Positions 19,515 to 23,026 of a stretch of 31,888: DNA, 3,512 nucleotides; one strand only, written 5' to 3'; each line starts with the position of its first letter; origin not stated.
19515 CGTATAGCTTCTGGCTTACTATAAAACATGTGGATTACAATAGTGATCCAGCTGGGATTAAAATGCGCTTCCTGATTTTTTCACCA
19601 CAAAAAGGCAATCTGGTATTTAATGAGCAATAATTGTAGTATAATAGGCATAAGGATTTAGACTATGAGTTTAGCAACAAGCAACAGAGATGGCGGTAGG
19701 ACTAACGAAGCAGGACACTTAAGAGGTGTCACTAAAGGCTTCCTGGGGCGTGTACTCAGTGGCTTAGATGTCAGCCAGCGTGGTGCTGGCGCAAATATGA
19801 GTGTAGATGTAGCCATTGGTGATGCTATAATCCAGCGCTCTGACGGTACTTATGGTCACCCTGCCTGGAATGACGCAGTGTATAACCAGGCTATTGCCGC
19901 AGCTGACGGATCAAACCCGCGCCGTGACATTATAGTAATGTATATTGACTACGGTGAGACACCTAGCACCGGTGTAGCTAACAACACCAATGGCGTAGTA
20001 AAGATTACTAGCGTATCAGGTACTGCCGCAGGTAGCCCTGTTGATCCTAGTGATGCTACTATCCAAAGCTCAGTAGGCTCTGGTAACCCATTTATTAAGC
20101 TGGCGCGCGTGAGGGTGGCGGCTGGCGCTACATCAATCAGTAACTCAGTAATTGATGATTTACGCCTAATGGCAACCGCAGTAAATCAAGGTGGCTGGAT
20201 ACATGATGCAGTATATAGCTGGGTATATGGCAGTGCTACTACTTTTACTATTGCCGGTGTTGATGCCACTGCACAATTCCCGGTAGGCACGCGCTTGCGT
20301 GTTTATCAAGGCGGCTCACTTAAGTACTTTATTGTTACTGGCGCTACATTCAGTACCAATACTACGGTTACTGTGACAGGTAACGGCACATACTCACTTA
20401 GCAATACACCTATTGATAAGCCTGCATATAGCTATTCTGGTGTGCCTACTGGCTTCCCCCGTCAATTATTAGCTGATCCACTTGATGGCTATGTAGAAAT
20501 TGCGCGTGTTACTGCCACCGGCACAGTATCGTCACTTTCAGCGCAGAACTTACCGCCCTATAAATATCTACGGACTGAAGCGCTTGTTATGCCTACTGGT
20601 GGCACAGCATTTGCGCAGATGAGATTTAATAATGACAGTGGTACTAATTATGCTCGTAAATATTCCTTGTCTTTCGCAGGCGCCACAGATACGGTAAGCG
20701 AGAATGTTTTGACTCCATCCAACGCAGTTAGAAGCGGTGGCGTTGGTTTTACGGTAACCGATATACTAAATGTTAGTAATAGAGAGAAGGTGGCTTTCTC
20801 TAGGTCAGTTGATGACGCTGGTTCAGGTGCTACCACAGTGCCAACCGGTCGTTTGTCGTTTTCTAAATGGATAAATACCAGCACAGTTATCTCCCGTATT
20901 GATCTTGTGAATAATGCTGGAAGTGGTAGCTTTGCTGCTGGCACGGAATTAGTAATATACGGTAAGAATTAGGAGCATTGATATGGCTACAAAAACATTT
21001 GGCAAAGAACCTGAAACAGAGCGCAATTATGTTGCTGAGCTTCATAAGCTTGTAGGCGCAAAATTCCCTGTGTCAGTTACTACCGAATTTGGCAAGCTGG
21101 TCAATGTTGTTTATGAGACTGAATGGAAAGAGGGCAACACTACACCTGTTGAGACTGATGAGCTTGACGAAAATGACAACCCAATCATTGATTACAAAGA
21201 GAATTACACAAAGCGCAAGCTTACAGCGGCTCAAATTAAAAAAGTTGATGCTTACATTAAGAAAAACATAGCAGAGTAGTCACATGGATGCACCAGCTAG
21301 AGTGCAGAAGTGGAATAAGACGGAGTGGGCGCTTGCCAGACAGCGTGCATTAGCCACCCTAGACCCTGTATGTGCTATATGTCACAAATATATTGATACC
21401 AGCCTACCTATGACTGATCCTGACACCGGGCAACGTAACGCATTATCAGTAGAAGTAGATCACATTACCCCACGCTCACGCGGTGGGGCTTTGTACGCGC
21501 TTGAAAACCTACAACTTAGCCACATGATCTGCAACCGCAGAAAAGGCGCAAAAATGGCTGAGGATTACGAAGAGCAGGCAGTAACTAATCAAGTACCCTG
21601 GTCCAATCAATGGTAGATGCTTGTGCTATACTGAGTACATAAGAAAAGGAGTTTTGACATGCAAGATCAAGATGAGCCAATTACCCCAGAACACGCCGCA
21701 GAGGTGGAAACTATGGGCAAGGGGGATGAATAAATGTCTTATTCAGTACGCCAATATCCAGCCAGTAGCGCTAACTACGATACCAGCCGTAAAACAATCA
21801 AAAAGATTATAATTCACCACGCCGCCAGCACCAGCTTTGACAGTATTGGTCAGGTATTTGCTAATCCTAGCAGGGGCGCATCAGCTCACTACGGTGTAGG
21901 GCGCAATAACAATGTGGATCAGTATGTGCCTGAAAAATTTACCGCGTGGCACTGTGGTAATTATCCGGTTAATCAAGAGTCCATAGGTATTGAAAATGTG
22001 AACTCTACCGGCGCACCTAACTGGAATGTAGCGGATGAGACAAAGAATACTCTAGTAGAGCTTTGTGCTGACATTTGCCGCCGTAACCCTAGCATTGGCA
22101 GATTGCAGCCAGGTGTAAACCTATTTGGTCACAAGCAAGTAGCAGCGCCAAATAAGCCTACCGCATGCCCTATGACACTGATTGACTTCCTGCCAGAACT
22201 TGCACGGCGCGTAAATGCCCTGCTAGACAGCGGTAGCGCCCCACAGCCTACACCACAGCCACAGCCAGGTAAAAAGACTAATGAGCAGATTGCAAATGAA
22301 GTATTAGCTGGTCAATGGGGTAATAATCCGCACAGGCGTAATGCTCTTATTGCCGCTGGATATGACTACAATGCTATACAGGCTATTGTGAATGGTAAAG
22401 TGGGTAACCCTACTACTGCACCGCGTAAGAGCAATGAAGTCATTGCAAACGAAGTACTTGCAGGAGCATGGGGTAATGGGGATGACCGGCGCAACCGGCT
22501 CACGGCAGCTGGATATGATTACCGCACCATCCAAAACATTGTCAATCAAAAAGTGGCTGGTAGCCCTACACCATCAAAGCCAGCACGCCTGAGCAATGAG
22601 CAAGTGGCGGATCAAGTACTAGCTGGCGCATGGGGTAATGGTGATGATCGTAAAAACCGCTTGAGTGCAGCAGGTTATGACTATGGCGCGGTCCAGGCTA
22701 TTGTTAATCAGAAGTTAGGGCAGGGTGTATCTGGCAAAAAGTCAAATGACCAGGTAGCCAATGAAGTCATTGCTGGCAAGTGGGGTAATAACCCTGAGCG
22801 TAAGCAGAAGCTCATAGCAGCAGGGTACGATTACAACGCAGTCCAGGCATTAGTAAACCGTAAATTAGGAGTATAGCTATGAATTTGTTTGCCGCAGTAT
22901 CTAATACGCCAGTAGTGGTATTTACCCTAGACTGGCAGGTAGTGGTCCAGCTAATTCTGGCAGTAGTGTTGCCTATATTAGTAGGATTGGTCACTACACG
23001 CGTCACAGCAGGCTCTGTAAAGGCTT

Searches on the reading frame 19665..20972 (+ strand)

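Call 16: search_protein_families(library=phrogs, proteins=[window:19665-20972:+], max_evalue=0.001)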
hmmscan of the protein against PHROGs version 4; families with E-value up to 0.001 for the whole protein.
window:19665-20972:+ (435 aa): 3 families
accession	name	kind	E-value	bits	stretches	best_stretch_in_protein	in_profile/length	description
phrog_3398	-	head and packaging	5.1e-13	50.1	1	33-173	46-172/359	virion structural protein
phrog_25212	-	tail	9.8e-06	25.7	1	45-171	49-168/339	minor tail protein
phrog_9534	-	head and packaging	3.1e-05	24.8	1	40-168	43-149/303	head protein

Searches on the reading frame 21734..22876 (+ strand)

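Call 16: search_protein_families(library=phrogs, proteins=[window:21734-22876:+], max_evalue=0.001)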
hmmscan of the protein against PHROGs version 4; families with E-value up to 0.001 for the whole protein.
window:21734-22876:+ (380 aa): 20 families
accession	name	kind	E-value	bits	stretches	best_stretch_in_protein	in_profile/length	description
phrog_7698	-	lysis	2.8e-101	340.5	5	11-178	13-170/316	endolysin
phrog_16241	-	lysis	3.3e-53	182.1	2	160-327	119-289/290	endolysin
phrog_14048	-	lysis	1.4e-24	88.3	1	17-183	20-192/305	endolysin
phrog_3861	-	lysis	8.9e-24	85.2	2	286-376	152-233/455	amidase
phrog_19265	-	unknown function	3.8e-22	80.3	1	10-168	10-164/293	-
phrog_1794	-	lysis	5.1e-20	73.1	1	17-182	51-212/336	amidase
phrog_833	-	lysis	9.5e-18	65.9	1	2-118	8-127/294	endolysin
phrog_1493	-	lysis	8.6e-16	59.1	1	5-229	15-220/394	endolysin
phrog_670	-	lysis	6.2e-12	46.2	1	20-189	109-272/596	endolysin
phrog_9611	-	lysis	2.4e-11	44.7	1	16-151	17-153/246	endolysin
phrog_8164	-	lysis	7.8e-11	42.9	1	16-117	20-126/320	endolysin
phrog_15001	-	lysis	1.9e-10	41.4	1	46-323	76-365/367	endolysin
phrog_10682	-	unknown function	2.2e-08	34.5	0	201-224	17-40/62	-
phrog_20388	-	lysis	2.7e-08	34.3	1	21-122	206-306/527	endolysin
phrog_3393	-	lysis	2.1e-06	28.7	1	1-115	1-118/342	endolysin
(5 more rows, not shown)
